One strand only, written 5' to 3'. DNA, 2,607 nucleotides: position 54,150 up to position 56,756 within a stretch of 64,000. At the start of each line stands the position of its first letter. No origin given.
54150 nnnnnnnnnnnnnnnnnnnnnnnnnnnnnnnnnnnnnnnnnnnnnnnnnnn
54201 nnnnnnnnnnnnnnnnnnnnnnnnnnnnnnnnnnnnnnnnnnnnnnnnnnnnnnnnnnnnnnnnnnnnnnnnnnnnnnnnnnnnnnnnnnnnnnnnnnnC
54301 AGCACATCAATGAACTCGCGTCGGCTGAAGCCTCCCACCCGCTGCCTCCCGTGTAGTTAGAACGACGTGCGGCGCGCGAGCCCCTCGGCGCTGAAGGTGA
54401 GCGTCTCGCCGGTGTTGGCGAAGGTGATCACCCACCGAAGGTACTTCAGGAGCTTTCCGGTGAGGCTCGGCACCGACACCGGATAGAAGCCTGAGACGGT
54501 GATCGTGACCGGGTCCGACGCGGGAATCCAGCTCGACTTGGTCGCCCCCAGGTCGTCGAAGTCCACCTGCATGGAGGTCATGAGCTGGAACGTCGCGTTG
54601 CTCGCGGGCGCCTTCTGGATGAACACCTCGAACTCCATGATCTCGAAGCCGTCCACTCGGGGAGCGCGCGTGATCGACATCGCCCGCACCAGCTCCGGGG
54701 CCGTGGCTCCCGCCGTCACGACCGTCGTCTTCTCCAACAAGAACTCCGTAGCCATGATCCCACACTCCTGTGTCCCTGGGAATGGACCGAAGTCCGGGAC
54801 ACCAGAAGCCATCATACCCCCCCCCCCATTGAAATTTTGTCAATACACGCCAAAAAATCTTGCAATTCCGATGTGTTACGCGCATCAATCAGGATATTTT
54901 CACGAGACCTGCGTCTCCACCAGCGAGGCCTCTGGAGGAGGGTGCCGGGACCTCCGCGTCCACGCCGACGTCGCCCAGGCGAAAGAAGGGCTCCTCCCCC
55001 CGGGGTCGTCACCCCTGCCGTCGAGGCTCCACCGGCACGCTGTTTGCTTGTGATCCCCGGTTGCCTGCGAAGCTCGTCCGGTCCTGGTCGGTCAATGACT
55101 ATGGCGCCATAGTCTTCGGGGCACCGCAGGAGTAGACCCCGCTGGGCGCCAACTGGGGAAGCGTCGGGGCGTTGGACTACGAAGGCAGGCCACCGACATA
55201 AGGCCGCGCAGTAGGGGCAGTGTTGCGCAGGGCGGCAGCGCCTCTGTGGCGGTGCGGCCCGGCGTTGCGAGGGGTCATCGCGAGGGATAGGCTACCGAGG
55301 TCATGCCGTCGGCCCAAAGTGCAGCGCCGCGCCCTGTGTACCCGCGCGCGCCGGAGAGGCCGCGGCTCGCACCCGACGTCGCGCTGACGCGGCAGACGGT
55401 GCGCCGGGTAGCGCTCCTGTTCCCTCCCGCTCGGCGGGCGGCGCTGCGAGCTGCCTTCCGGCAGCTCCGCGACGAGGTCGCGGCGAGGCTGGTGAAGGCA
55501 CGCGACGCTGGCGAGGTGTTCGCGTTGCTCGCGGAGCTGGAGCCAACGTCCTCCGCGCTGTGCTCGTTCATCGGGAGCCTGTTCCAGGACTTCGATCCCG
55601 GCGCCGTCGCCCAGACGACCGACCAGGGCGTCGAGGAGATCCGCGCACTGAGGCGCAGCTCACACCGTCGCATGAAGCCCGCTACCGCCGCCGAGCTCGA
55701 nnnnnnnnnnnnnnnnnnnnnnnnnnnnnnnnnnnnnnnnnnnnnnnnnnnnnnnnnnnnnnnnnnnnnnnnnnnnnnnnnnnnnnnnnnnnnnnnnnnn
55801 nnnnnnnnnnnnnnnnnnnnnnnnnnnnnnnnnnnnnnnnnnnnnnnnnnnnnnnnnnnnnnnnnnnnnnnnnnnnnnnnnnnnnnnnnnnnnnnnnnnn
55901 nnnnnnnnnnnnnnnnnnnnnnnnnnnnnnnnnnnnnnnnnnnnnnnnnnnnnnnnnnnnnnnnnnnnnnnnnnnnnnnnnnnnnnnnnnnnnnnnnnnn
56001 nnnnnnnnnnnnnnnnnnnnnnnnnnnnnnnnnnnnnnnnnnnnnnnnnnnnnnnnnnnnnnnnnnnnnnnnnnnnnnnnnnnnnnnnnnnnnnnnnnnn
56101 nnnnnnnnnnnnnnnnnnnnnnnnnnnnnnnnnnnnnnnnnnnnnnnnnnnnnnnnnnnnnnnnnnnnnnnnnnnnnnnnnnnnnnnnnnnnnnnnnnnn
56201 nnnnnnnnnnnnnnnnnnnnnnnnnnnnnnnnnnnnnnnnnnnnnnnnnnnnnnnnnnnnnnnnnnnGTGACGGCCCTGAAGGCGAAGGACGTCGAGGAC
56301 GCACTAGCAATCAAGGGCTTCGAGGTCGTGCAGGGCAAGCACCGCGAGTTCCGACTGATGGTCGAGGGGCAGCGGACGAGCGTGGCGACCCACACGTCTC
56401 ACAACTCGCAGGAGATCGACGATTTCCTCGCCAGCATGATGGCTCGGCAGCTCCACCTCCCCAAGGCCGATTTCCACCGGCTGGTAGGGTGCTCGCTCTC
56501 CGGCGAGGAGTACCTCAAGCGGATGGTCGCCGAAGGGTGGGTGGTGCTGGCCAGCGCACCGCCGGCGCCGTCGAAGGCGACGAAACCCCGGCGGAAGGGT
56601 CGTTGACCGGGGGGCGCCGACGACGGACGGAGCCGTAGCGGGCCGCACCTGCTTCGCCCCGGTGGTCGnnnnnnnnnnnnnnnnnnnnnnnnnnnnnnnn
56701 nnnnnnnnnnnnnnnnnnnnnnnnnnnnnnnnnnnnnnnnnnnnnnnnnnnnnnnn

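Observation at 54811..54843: G11 homopolymer inside the -35/-10 spacer of the operon promoter: candidate phase-variation switch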

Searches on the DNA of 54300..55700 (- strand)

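Call 5: search_rna_families(source=window, start=54300, end=55700, threshold=evalue, max_evalue=10)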
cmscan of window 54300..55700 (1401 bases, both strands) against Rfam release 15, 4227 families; matches with E-value up to 10: 1.
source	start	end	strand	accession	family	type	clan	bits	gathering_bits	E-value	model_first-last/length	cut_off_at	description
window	55443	55506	-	RF03870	mir-2040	Gene; miRNA;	-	18.7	51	2.6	1-81/81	no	mir-2040 microRNA precursor family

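Call 78: search_rna_families(sources=[L039, L038], threshold=evalue, max_evalue=1)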
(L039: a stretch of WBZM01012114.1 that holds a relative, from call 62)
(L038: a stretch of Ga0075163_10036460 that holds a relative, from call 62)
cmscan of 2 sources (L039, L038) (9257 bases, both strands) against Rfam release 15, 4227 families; matches with E-value up to 1: 0.
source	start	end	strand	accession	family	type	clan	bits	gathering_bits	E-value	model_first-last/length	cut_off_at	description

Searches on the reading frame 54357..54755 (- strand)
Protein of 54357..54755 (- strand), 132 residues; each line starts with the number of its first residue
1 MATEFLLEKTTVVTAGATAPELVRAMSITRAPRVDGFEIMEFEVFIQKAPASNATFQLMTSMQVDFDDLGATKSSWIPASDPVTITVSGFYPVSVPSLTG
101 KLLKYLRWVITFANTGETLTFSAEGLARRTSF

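Call 8: search_protein_families(library=pfam, proteins=[window:54357-54755:-], max_evalue=0.1)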
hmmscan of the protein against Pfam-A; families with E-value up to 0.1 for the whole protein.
window:54357-54755:- (132 aa): 1 family
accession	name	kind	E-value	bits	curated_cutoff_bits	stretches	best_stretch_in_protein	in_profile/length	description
PF22165.2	SSO1393-like_WHD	-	0.047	14.4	26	1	104-120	2-18/59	SSO1393-like, winged-helix domain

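Call 9: find_homologous_proteins(query=window:54357-54755:-)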
Query window:54357-54755:- (132 aa): 1 proteins with E <= 0.001 among 22 candidates.
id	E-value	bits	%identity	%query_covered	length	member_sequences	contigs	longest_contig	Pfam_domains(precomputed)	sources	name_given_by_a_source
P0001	3.1e-74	265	99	95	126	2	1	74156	-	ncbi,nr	ncbi:MAG: hypothetical protein HY909_03450 [Deltaproteobacteria bacterium]|nr:hypothetical protein [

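Call 10: find_encoding_contigs(protein=window:54357-54755:-, flank=3000, max_places=10)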
Protein window:54357-54755:- (132 aa): 1 contig read that carries it; 1 place shown.
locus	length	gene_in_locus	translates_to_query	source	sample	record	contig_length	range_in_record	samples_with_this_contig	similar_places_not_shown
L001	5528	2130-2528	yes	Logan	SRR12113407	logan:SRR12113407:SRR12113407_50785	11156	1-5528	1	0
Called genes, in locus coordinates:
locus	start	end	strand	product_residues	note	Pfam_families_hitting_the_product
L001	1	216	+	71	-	?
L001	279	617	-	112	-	-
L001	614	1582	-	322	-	-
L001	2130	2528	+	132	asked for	-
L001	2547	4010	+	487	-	-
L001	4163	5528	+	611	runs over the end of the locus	PF01839:FG-GAP (faint), PF13517:FG-GAP_3 (weak)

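Call 12: find_encoding_contigs(protein=P0001, flank=3000, max_places=10)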
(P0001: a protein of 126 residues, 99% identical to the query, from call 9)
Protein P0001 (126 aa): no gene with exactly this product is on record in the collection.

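Call 22: find_related_loci(query=A1, collection=genome_contigs, flank=4000)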
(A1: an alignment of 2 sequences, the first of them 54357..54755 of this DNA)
Query A1 (132 aa) in genome_contigs; peptide patterns used: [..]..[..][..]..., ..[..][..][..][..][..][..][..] (x = any residue, [..] = any of these).
220 stretches matched a pattern, but none encodes a relative of the query by tblastn (E <= 1e-3).

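Call 23: find_related_loci(query=A1, collection=metagenome_contigs, flank=4000)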
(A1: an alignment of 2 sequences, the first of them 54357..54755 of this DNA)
Query A1 (132 aa) in metagenome_contigs; peptide patterns used: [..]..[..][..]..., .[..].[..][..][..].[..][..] (x = any residue, [..] = any of these).
155 stretches matched a pattern, but none encodes a relative of the query by tblastn (E <= 1e-3).

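Call 24: search_protein_representatives(protein=window:54357-54755:-)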
Query: 132 residues. Proteins with E-value up to 0.001 (for the whole library): 17; up to 1e-10: 2; up to 1e-30: 1. The best 17 are listed.
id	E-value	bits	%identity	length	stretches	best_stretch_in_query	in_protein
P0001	9.8e-75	264.5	99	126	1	7-132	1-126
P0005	5.5e-13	65.3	37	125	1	12-132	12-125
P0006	1.2e-10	57.8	-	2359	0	-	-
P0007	3.1e-10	56.4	37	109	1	27-132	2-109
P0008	3.2e-07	46.7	35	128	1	37-132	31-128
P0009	1.2e-06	44.9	34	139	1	21-129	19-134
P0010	1.4e-06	44.6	34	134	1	8-129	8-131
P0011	1.7e-06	44.4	31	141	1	13-129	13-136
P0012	2.9e-06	43.6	26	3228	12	33-99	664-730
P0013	3.2e-06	43.5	28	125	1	26-130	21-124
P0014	1.4e-05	41.4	38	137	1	29-132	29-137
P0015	5.9e-05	39.4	33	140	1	2-129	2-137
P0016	3.0e-04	37.1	31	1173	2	78-109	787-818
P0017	4.9e-04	36.4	31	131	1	30-131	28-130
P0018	6.0e-04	36.1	39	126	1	47-131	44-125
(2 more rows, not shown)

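Call 36: predict_structure(alignment_id=A2)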
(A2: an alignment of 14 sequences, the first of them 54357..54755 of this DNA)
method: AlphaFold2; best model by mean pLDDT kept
length: 132 residues; sequences in the alignment: 14
mean_pLDDT: 90.2   pTM: 0.83
mean pLDDT of the five models: 90.2, 89.3, 87.3, 86.8, 86.6
residues with pLDDT >= 90: 96; 70-90: 30; 50-70: 6; < 50: 0
segments of 3 or more residues with pLDDT < 50: none
pLDDT, mean of each block of 10 residues (from residue 1): 91 83 87 92 96 94 87 89 95 88 93 92 92 56
secondary structure, 60 per line:
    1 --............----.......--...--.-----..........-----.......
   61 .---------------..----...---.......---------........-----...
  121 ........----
elements in order: E3-14 H19-22 E23-25 E39-48 E54-61 E83-85 E89-95 E105-112 E118-128

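Call 47: search_protein_families(library=phrogs, proteins=[window:54357-54755:-], max_evalue=0.01)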
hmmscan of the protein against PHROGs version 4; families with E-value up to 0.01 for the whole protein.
window:54357-54755:- (132 aa): 0 families

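Call 48: search_protein_families(library=ncbifam, proteins=[window:54357-54755:-], max_evalue=0.01)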
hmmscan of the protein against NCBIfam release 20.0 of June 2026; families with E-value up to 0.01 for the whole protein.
window:54357-54755:- (132 aa): 0 families

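Call 52: find_homologous_proteins(query=A2, max_evalue=0.001)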
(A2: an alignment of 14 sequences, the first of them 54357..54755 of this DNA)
Query A2 (14 sequences) (132 aa, profile of the alignment): 17 proteins with E <= 0.001 among 3307 candidates.
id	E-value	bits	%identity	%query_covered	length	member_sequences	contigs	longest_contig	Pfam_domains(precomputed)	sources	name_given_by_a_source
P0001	2.1e-36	142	99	95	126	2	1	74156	-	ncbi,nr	ncbi:MAG: hypothetical protein HY909_03450 [Deltaproteobacteria bacterium]|nr:hypothetical protein [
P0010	8.0e-36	141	32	98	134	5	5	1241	-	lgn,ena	-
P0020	1.3e-35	140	30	70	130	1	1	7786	-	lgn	-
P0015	1.3e-34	137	30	98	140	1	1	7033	-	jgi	jgi:hypothetical protein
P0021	2.8e-32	129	30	98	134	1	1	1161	-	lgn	-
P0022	1.8e-27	114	25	73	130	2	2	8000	-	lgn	-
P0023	7.6e-27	112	29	79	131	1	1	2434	-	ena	-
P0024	8.3e-24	102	29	73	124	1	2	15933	-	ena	-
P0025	8.6e-21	92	29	55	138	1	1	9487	-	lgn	-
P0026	1.6e-20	91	24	98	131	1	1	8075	-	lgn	-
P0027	6.2e-20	89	25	89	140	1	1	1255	-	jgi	jgi:hypothetical protein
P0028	2.6e-19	87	29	77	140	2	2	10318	-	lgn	-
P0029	2.0e-18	84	28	89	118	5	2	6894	-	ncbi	-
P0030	3.8e-18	83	25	81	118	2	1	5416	-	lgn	-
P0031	4.9e-17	80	44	20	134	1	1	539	-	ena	-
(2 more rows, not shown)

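Call 53: find_encoding_contigs(protein=P0024, flank=4000, max_places=3)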
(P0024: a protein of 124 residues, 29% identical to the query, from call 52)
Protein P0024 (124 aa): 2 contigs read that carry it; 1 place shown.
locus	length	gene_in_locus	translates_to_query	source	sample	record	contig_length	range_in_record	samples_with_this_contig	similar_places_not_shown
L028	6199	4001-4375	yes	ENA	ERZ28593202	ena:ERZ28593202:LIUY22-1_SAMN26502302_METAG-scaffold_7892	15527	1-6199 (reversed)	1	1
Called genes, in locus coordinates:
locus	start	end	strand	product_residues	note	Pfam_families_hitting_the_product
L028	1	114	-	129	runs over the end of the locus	PF23907:DUF7249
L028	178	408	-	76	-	-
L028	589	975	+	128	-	-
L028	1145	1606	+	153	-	-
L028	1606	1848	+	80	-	-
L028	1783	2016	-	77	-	-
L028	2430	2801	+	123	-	-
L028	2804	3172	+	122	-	-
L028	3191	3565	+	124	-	-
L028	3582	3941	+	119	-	-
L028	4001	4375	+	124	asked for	-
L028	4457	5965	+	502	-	-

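Call 54: find_encoding_contigs(protein=P0028, flank=4000, max_places=3)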
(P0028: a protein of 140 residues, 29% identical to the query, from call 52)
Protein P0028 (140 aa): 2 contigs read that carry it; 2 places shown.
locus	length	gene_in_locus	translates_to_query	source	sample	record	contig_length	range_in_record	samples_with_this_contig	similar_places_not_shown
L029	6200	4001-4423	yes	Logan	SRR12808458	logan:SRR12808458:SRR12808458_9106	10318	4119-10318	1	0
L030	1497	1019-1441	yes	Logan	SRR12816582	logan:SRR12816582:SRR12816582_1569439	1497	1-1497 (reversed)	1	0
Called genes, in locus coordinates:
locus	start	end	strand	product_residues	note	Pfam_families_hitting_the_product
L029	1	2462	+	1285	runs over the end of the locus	PF16126:DUF4838 (weak)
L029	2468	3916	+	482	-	PF25390:WD40_RLD (weak), PF00415:RCC1 (faint), PF25390:WD40_RLD, PF13540:RCC1_2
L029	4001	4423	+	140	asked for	-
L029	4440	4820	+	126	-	-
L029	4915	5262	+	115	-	-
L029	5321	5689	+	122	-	-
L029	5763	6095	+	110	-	-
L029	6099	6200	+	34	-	?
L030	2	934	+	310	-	?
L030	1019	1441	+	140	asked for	-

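Call 55: find_encoding_contigs(protein=P0025, flank=4000, max_places=3)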
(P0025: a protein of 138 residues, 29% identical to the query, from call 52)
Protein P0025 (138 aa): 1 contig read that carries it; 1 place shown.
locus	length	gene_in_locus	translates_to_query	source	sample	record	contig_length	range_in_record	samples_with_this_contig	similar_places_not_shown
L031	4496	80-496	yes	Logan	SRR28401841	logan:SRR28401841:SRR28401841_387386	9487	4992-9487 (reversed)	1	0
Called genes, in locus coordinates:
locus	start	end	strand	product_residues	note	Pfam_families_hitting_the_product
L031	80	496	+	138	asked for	-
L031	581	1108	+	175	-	-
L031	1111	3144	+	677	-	-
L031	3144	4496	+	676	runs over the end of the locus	PF01839:FG-GAP (faint), PF13517:FG-GAP_3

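Call 56: find_encoding_contigs(protein=P0026, flank=4000, max_places=3)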
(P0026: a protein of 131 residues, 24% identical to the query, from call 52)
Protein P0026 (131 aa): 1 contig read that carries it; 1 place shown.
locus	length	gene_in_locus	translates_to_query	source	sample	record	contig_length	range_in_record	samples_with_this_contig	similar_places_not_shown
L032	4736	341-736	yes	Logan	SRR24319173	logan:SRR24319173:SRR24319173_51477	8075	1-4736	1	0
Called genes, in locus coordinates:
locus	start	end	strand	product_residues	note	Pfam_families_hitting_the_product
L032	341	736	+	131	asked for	-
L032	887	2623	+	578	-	-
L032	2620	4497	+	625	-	PF01839:FG-GAP (faint), PF13517:FG-GAP_3 (weak)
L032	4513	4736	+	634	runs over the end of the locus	-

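Call 62: find_related_loci(query=A6, collection=metagenome_contigs, flank=3000)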
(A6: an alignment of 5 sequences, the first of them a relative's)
Query A6 (124 aa) in metagenome_contigs; peptide patterns used: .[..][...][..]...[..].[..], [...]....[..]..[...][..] (x = any residue, [..] = any of these).
219 stretches matched a pattern; 8 encode a relative of the query (tblastn E <= 1e-3); 8 distinct loci.
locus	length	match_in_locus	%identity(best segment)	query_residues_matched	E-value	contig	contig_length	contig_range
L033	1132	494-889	44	1-123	5e-29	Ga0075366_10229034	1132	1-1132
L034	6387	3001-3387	37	1-121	1e-22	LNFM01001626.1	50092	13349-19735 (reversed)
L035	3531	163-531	37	1-120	1e-19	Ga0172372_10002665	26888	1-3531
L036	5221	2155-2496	36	1-123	1e-17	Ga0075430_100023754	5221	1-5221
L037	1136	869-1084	52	2-76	8e-17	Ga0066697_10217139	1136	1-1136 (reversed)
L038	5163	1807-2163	35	1-121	3e-14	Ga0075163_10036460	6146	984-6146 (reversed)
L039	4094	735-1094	33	1-121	9e-13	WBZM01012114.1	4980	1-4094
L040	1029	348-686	32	23-121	1e-9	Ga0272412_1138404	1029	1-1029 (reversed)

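Call 63: find_encoding_contigs(protein=P0029, flank=4000, max_places=4)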
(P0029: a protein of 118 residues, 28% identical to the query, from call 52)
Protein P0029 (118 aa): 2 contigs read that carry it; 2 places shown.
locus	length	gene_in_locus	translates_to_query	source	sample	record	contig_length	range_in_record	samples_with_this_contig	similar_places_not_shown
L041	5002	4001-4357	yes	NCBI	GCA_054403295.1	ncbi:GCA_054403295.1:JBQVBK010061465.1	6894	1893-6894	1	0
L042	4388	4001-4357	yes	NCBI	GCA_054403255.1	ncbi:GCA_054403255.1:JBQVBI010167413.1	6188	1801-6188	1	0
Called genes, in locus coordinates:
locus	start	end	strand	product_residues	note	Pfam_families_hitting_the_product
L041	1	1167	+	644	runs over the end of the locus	PF00069:Pkinase, PF07714:PK_Tyr_Ser-Thr, PF08308:PEGA (faint)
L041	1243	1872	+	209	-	-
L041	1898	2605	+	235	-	PF00970:FAD_binding_6, PF00175:NAD_binding_1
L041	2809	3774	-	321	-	-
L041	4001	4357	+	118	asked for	-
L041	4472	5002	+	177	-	?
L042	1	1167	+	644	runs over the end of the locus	PF00069:Pkinase, PF07714:PK_Tyr_Ser-Thr, PF08308:PEGA (faint)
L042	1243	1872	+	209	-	-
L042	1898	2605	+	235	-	PF00970:FAD_binding_6, PF00175:NAD_binding_1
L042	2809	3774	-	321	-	-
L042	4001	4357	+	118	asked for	-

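Call 69: find_related_loci(query=A6, collection=viral_contigs, flank=3000)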
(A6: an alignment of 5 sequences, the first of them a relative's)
Query A6 (124 aa) in viral_contigs; peptide patterns used: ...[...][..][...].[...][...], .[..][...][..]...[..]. (x = any residue, [..] = any of these).
80 stretches matched a pattern, but none encodes a relative of the query by tblastn (E <= 1e-3).

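Call 70: find_encoding_contigs(protein=P0030, flank=3000, max_places=4)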
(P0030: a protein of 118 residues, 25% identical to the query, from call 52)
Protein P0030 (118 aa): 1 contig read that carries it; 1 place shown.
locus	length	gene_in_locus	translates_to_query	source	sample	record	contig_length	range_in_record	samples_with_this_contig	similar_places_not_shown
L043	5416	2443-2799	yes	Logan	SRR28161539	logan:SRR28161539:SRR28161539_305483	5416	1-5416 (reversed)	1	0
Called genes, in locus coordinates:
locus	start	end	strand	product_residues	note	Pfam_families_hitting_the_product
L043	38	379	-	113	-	-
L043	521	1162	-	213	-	PF03446:NAD_binding_2, PF03807:F420_oxidored (faint)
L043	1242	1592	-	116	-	-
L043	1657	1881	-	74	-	-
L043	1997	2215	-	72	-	-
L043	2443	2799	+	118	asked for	-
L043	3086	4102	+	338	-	-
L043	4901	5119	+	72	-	-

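Call 71: find_encoding_contigs(protein=P0015, flank=3000, max_places=4)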
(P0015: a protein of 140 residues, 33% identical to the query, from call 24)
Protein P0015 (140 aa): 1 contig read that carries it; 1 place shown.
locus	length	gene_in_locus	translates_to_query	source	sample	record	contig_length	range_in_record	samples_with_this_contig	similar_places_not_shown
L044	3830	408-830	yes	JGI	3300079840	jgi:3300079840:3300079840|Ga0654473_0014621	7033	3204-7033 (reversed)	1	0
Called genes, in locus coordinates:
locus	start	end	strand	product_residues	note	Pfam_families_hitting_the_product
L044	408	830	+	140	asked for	-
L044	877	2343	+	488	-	PF01839:FG-GAP (faint), PF13517:FG-GAP_3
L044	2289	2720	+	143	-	PF13517:FG-GAP_3 (faint), PF01839:FG-GAP (faint)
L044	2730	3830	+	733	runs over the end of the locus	-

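Call 72: find_encoding_contigs(protein=P0022, flank=3000, max_places=4)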
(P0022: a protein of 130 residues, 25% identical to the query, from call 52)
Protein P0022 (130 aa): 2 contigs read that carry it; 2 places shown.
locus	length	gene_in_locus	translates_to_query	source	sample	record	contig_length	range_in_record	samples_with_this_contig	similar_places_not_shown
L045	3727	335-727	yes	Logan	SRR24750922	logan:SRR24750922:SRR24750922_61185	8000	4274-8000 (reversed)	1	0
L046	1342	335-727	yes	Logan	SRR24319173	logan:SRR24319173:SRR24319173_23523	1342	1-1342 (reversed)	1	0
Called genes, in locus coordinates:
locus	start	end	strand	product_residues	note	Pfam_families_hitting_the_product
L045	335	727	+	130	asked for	-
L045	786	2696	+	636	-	PF01839:FG-GAP (faint), PF13517:FG-GAP_3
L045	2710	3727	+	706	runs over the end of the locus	-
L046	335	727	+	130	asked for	-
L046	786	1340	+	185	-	?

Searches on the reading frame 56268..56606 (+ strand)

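Call 47: search_protein_families(library=phrogs, proteins=[window:56268-56606:+], max_evalue=0.01)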
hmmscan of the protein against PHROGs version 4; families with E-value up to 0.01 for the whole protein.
window:56268-56606:+ (112 aa): 1 family
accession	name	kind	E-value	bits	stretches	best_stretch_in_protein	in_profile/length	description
phrog_353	-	moron, auxiliary metabolic gene and host takeover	0.0012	19.8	1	1-70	2-71/73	toxin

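Call 48: search_protein_families(library=ncbifam, proteins=[window:56268-56606:+], max_evalue=0.01)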
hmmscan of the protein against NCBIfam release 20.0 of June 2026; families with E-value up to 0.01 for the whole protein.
window:56268-56606:+ (112 aa): 0 families
